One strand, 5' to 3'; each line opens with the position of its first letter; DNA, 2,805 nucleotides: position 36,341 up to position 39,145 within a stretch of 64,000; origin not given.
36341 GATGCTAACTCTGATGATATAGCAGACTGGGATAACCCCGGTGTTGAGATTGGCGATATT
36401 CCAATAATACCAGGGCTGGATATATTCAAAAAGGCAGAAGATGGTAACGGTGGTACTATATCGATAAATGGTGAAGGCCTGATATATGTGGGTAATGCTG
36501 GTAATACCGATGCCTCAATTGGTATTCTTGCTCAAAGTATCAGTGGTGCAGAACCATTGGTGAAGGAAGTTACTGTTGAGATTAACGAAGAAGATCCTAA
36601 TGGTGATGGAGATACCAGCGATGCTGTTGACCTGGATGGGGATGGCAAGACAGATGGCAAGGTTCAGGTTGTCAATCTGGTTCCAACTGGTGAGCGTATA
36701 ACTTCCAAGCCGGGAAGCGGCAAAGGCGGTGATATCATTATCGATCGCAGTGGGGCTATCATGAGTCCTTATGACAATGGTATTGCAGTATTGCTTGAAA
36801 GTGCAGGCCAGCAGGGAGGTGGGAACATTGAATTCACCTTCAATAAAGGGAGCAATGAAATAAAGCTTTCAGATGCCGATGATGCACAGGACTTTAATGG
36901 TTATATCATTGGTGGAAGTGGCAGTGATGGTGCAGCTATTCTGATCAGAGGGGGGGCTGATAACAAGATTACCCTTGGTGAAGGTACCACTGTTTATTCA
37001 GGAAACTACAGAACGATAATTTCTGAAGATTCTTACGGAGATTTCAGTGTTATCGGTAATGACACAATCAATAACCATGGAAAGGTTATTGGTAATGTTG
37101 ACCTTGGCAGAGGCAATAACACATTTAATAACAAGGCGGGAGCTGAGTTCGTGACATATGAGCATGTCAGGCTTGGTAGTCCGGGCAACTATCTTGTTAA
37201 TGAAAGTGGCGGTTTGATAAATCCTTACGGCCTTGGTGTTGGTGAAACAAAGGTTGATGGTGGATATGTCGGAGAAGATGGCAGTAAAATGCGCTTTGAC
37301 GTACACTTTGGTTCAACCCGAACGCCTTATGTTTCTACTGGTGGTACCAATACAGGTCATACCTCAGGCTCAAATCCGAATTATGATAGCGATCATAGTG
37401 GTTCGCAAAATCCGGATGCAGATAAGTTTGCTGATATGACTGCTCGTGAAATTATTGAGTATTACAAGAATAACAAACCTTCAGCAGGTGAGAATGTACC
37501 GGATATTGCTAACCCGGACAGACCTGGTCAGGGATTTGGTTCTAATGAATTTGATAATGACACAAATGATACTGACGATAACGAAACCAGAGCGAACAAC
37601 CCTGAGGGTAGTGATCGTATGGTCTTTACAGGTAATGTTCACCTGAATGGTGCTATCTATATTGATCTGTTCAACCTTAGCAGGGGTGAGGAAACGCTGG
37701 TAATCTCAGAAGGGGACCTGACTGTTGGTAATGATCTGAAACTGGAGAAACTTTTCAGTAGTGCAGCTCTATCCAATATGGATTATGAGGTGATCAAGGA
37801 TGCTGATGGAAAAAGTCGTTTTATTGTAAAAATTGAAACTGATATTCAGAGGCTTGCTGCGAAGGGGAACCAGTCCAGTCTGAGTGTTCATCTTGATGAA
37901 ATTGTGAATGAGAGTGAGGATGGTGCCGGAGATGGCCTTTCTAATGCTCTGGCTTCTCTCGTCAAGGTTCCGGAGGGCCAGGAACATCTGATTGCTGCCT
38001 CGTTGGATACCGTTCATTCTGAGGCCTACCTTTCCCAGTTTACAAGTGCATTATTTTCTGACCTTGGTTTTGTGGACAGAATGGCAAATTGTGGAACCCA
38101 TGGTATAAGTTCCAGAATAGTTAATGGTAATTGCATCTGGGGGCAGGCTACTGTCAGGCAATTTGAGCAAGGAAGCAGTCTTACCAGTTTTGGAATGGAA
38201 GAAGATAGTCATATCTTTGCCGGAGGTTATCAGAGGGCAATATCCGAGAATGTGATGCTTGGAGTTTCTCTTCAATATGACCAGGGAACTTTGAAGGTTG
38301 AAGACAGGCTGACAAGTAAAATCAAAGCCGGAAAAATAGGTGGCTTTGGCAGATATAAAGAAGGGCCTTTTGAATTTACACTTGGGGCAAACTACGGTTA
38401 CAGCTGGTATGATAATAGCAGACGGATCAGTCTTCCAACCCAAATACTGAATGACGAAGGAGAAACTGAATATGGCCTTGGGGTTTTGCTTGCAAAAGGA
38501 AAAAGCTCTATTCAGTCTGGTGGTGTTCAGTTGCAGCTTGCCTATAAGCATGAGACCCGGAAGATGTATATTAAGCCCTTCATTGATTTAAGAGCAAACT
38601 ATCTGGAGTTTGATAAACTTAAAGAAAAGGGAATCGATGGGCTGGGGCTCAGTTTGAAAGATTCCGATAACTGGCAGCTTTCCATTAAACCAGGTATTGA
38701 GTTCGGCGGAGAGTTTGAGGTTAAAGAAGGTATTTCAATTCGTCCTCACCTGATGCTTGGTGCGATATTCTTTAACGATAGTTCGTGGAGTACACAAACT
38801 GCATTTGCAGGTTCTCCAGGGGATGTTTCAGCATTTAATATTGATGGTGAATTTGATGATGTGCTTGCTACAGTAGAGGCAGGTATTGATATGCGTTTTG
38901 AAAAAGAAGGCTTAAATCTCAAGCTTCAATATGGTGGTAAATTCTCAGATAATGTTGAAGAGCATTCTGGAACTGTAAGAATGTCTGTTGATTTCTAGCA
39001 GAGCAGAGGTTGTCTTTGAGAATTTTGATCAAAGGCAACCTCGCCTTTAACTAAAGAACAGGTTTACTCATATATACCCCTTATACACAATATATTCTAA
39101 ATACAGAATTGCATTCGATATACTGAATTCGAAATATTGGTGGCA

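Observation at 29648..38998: ~3100-aa glycine-rich autotransporter built from more than 30 '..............' units with a two-unit super-repeat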

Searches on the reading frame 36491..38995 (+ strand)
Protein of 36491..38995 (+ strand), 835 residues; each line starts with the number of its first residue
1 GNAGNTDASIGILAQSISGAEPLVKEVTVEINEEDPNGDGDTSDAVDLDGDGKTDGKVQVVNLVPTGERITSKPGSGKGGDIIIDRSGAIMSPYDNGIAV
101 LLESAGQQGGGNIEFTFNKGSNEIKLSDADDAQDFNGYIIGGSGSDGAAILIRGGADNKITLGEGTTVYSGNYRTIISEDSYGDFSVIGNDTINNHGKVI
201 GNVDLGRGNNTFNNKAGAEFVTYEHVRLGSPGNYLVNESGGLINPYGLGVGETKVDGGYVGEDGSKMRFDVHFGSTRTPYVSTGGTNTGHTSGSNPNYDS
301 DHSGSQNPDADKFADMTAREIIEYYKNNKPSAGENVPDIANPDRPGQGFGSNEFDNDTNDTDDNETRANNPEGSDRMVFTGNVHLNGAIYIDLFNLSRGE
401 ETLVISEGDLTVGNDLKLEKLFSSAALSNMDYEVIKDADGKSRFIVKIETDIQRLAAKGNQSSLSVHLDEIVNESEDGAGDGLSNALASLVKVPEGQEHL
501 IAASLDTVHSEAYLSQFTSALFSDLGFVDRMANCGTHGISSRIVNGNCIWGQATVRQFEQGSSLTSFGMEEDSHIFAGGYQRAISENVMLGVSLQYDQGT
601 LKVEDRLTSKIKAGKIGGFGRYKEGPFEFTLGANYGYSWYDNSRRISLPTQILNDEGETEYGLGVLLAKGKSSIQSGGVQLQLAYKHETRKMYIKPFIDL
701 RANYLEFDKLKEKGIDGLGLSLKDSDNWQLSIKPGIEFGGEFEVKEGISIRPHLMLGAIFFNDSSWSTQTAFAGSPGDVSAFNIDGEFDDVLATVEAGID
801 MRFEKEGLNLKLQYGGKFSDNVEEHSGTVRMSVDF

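Call 78: predict_structure(alignment_id=A4)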
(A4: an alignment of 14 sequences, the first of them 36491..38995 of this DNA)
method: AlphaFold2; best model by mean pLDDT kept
length: 835 residues; sequences in the alignment: 14
mean_pLDDT: 76.8   pTM: 0.65
mean pLDDT of the five models: 76.8, 76.8, 76.5, 76.3, 74.1
residues with pLDDT >= 90: 294; 70-90: 327; 50-70: 71; < 50: 143
segments of 3 or more residues with pLDDT < 50: 1-6, 21-30, 56-72, 123-133, 276-313, 318-323, 325-371, 538-543
pLDDT, mean of each block of 10 residues (from residue 1): 49 76 47 55 55 49 39 65 86 85 81 84 48 65 88 90 89 87 67 94 91 94 90 93 83 91 91 55 26 25 32 50 43 28 28 27 36 79 91 81 83 82 67 79 83 77 90 86 85 83 88 93 86 55 67 94 85 94 86 95 94 94 89 95 92 80 89 95 89 92 94 85 92 94 83 93 91 89 90 93 83 92 93 84
secondary structure, 60 per line:
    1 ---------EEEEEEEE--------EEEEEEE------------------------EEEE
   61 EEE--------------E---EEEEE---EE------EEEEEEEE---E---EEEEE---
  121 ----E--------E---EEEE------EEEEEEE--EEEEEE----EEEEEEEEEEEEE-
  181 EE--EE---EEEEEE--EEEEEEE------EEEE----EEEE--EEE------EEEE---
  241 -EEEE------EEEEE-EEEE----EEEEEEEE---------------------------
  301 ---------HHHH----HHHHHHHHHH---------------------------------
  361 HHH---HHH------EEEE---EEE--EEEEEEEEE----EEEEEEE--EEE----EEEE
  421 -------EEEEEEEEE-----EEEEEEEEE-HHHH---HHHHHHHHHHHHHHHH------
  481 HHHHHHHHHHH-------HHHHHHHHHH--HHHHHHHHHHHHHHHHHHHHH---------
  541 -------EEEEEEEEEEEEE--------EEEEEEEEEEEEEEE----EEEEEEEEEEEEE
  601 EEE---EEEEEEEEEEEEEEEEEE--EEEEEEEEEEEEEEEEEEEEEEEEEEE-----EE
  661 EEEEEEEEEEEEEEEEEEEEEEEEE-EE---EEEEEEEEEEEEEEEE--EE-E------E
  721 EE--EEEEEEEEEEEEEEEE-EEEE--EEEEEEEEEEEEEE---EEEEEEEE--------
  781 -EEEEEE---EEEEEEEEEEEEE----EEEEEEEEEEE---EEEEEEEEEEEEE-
elements in order (helices of 4 or more, strands of 3 or more residues): E10-17 E26-32 E57-63 E82-86 E98-105 E113-117 E138-141 E148-154 E157-162 E167-179 E190-195 E198-204 E211-214 E219-222 E225-227 E234-237 E242-245 E252-256 E258-261 E266-273 H310-313 H318-327 E376-379 E383-385 E388-396 E401-407 E410-412 E417-420 E428-436 E442-450 H452-455 H459-474 H481-491 H499-508 H511-531 E548-560 E569-583 E588-603 E607-624 E627-653 E659-685 E692-707 E720-722 E725-740 E742-745 E748-761 E765-772 E782-787 E791-803 E808-818 E822-834

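Call 80: fold_search(model_id=the predicted structure, library=pdb)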
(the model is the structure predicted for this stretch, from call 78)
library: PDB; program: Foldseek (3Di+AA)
matches with E <= 10: 1083; with E <= 0.001: 345
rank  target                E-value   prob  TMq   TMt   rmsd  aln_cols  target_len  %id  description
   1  3kvn_X                5.7e-19  1.00  0.35  0.46   3.9       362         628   16  Crystal structure of the full-length autotransporter EstA from Pseudomonas aeruginosa (released 2010-01-26)
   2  3kvn_A                1.2e-18  1.00  0.34  0.45   4.7       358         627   16  Crystal structure of the full-length autotransporter EstA from Pseudomonas aeruginosa (released 2010-01-26)
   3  9oqa                  1.3e-16  1.00  0.31  0.41   4.9       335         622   18  Cryo-EM structure of AaaA, a Pseudomonas Aeruginosa autotransporter (released 2025-08-13)
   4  1uyn                  5.9e-15  1.00  0.29  0.83   5.1       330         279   15  Translocator domain of autotransporter NalP from Neisseria meningitidis (released 2004-03-18)
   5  1uyo                  9.1e-14  1.00  0.30  0.84   5.9       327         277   14  Translocator domain of autotransporter NalP from Neisseria meningitidis (released 2004-03-19)
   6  3slo                  3.1e-13  1.00  0.30  0.74   6.1       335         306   14  Pre-cleavage Structure of the Autotransporter EspP - N1023D mutant (released 2011-11-16)
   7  8bo2_P                1.0e-12  1.00  0.29  0.75   5.6       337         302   15  BAM-EspP complex structure with BamA-S425C/EspP-S1299C mutations in nanodisc (released 2023-04-26)
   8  3slj                  1.1e-12  1.00  0.29  0.72   6.0       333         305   16  Pre-cleavage Structure of the Autotransporter EspP - N1023A mutant (released 2011-11-16)
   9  3slt                  1.3e-12  1.00  0.29  0.73   6.2       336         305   14  Pre-cleavage Structure of the Autotransporter EspP - N1023S Mutant (released 2011-11-16)
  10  2qom_A                1.3e-11  1.00  0.25  0.72   7.4       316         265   12  The crystal structure of the E.coli EspP autotransporter Beta-domain. (released 2007-11-13)
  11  3qq2_A                4.8e-11  1.00  0.24  0.76   6.6       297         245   14  Crystal Structure of the Beta Domain of the Bordetella Autotransporter Brka (released 2011-04-13)
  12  3qq2_C                4.8e-11  1.00  0.24  0.73   8.0       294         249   14  Crystal Structure of the Beta Domain of the Bordetella Autotransporter Brka (released 2011-04-13)
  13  3qq2_B                1.1e-10  1.00  0.24  0.73   6.9       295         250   15  Crystal Structure of the Beta Domain of the Bordetella Autotransporter Brka (released 2011-04-13)
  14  2qom_B                2.9e-10  1.00  0.26  0.73   7.5       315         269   14  The crystal structure of the E.coli EspP autotransporter Beta-domain. (released 2007-11-13)
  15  3aeh_A                4.1e-10  1.00  0.25  0.68   6.8       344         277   13  Integral membrane domain of autotransporter Hbp (released 2010-07-07)
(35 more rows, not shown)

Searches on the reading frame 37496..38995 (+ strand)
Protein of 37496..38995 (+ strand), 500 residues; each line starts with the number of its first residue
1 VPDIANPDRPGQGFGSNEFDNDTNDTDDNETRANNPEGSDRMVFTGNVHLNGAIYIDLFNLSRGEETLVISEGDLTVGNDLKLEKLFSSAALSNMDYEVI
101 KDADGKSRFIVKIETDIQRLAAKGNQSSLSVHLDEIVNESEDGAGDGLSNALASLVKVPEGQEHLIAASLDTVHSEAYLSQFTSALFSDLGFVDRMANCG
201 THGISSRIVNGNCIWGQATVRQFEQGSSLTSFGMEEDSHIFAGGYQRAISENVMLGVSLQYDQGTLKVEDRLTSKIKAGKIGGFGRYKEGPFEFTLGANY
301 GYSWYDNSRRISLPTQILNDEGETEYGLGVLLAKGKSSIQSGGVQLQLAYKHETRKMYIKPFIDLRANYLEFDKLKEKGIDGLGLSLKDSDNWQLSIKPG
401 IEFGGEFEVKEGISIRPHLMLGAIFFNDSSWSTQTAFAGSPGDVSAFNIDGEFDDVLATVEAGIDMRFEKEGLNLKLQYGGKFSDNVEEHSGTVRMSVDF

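Call 8: search_protein_families(library=pfam, proteins=[window:37496-38995:+], max_evalue=1)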
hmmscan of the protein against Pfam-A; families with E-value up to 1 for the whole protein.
window:37496-38995:+ (500 aa): 2 families
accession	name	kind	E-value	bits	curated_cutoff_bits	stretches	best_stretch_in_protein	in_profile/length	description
PF03797.25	Autotransporter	-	1.3e-33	117.3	26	1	214-480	1-255/255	Autotransporter beta-domain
PF06629.18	MipA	-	0.006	17.2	24.2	1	344-491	5-111/221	MltA-interacting protein MipA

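Call 9: search_protein_families(library=ncbifam, proteins=[window:37496-38995:+], max_evalue=1)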
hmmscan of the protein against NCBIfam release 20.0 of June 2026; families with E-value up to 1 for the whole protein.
window:37496-38995:+ (500 aa): 2 families
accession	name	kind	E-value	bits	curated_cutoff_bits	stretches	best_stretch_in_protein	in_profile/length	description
TIGR01414.1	autotrans_barl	domain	6.6e-09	35.3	16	1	39-500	33-432/432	autotransporter outer membrane beta-barrel domain-containing protein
NF051851.1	AtpSerPepEprS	equivalog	0.0012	17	1700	1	242-492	744-980/988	autotransporter serine peptidase EprS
